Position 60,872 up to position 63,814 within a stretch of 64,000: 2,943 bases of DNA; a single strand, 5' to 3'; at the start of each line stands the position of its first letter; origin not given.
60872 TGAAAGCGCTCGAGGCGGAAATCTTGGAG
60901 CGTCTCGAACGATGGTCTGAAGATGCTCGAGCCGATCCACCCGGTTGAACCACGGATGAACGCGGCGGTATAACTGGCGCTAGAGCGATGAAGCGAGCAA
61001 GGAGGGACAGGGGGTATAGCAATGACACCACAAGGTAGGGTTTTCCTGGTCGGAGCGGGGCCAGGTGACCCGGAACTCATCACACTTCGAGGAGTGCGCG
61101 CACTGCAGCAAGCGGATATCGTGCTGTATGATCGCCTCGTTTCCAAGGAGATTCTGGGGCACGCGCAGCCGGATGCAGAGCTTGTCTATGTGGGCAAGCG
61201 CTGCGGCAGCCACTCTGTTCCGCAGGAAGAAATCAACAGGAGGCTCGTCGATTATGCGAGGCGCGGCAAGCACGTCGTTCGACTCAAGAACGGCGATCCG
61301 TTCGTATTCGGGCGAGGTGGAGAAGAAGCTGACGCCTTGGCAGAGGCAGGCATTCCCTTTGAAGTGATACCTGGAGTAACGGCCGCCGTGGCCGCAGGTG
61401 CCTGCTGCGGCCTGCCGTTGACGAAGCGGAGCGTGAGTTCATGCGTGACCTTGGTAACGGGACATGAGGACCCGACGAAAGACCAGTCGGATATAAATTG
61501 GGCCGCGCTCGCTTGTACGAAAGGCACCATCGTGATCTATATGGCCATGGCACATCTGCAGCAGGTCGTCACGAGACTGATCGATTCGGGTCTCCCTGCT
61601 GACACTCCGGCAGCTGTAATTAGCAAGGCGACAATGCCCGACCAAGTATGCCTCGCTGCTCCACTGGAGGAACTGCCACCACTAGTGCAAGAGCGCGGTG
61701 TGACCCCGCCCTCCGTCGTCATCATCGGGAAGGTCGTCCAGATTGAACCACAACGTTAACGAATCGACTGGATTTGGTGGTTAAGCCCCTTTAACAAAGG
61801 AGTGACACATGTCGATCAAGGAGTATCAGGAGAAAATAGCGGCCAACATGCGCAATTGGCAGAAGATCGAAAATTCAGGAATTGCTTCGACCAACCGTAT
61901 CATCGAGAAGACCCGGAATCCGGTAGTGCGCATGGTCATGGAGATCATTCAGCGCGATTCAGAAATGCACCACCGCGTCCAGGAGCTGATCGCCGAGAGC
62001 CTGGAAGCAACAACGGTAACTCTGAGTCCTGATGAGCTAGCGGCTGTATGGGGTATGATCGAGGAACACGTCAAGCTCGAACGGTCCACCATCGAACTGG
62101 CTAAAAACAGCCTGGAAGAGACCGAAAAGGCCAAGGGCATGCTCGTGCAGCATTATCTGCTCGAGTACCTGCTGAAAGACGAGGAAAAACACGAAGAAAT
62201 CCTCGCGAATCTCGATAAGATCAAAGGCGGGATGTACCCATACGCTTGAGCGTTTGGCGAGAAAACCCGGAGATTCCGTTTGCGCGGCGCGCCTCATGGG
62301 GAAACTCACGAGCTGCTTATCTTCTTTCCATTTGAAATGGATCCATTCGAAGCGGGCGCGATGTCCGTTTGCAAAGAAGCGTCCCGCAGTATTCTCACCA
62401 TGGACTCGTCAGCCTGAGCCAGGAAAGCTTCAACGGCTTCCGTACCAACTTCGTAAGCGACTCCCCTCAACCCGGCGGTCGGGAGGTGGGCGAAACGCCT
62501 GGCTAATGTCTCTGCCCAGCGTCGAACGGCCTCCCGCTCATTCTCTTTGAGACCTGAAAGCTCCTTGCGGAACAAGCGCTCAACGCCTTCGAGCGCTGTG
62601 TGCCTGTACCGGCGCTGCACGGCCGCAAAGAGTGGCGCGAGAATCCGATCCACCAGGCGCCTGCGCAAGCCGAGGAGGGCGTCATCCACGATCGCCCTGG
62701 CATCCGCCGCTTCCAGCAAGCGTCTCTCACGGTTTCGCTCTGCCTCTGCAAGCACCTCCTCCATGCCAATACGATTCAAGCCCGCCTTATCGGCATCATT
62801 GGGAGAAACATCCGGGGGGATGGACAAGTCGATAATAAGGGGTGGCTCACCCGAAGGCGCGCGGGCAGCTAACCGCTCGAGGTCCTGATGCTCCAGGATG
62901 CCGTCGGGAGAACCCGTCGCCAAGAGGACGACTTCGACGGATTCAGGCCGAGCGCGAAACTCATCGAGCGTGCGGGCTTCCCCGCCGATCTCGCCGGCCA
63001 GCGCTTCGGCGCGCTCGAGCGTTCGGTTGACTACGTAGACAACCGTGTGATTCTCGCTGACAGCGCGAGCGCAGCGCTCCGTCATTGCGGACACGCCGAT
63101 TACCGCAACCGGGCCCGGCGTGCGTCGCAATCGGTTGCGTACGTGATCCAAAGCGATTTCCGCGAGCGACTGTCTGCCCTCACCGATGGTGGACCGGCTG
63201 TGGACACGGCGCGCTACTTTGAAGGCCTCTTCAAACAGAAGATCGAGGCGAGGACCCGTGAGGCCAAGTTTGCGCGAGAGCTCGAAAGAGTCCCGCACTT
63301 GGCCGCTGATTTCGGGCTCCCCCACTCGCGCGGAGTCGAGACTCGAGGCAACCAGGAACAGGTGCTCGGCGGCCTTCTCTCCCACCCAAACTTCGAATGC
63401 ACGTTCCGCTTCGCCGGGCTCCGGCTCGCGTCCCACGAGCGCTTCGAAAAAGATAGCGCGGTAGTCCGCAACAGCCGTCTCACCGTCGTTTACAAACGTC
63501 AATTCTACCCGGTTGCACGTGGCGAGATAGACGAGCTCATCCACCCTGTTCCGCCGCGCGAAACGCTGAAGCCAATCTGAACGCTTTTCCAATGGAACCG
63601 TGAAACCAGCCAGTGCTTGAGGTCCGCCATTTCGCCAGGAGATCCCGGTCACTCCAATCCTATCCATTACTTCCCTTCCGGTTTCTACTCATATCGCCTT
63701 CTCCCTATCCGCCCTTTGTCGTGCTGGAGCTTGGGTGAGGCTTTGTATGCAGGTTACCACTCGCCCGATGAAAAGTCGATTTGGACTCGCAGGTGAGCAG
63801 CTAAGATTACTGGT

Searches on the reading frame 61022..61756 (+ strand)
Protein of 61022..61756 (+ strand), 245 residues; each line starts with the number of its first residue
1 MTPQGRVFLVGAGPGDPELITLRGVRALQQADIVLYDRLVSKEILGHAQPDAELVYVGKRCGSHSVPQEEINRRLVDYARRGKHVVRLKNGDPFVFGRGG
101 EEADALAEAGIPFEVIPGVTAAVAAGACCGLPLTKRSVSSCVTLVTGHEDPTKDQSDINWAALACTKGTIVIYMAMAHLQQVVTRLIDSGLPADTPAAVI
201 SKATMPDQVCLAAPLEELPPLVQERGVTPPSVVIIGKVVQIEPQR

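Call 86: search_protein_families(library=pfam, proteins=[window:61022-61756:+], max_evalue=0.00001)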
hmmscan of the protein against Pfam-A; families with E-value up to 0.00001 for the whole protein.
window:61022-61756:+ (245 aa): 1 family
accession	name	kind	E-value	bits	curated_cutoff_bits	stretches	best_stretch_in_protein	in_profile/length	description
PF00590.25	TP_methylase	-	2.7e-59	201.1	27.8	1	7-218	2-211/212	Tetrapyrrole (Corrin/Porphyrin) Methylases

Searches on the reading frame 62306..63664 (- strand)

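Call 86: search_protein_families(library=pfam, proteins=[window:62306-63664:-], max_evalue=0.00001)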
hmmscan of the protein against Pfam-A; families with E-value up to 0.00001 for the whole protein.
window:62306-63664:- (452 aa): 3 families
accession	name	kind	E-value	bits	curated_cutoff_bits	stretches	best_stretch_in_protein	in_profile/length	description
PF05201.20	GlutR_N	-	4.2e-30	105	27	1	7-156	2-149/151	Glutamyl-tRNAGlu reductase, N-terminal domain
PF01488.26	Shikimate_DH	-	4.8e-18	66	24.3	1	186-295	15-126/138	Shikimate / quinate 5-dehydrogenase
PF00745.25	GlutR_dimer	-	5.6e-06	27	22.9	0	322-409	2-87/99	Glutamyl-tRNAGlu reductase, dimerisation domain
